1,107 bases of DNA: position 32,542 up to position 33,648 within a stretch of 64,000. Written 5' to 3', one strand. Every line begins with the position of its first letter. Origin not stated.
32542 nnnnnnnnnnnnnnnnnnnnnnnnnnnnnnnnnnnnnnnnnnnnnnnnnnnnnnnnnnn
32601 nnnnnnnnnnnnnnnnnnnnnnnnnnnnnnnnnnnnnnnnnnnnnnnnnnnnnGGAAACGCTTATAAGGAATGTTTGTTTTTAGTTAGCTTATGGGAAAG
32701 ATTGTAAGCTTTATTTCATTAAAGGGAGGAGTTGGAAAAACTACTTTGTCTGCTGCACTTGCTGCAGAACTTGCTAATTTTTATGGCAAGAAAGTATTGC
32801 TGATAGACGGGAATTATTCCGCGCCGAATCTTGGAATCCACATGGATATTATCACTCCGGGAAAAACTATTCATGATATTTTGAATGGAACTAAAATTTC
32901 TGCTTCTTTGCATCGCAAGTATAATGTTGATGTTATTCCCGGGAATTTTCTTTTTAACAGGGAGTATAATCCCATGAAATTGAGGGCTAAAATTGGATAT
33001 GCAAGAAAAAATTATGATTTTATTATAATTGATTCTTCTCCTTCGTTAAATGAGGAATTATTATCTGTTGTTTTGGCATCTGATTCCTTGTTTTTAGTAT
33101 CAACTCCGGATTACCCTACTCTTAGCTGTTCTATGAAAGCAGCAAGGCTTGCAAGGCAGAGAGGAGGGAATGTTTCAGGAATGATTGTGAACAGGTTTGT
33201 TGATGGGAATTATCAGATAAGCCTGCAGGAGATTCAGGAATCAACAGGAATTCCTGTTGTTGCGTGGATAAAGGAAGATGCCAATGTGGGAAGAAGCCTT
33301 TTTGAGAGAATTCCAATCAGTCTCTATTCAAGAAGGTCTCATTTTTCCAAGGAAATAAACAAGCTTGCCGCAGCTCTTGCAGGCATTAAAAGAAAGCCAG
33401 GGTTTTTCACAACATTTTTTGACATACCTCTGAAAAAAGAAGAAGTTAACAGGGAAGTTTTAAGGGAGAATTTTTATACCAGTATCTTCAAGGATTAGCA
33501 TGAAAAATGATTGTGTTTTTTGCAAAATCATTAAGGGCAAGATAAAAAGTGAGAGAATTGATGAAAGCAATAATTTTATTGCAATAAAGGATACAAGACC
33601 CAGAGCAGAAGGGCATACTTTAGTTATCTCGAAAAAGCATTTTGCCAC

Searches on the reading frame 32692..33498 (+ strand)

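Call 39: search_protein_families(library=pfam, proteins=[window:32692-33498:+], max_evalue=0.001)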
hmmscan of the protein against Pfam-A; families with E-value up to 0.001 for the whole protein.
window:32692-33498:+ (268 aa): 8 families
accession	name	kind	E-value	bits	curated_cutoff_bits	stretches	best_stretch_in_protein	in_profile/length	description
PF13614.12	AAA_31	-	1.3e-20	74.5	27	1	3-141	2-151/177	AAA domain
PF01656.29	CbiA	-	1.2e-15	58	25.4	1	6-208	2-124/125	CobQ/CobB/MinD/ParA nucleotide binding domain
PF10609.15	ParA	-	6e-11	42.7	27.1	1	3-167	4-173/246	NUBPL iron-transfer P-loop NTPase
PF06564.18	CBP_BcsQ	-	1.4e-09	38.3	21.3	1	4-42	3-40/234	Cellulose biosynthesis protein BcsQ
PF02374.21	ArsA_ATPase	-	4.2e-08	33.2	24.3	1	7-39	5-36/305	Anion-transporting ATPase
PF13500.12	AAA_26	-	5.1e-05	23.7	27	0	135-199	133-194/198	AAA domain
PF00142.24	Fer4_NifH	-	0.0001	22.4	25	0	11-39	8-35/271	4Fe-4S iron sulfur cluster binding proteins, NifH/frxC family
PF07015.17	VirC1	-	0.00045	20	24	0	3-43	2-41/231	VirC1 protein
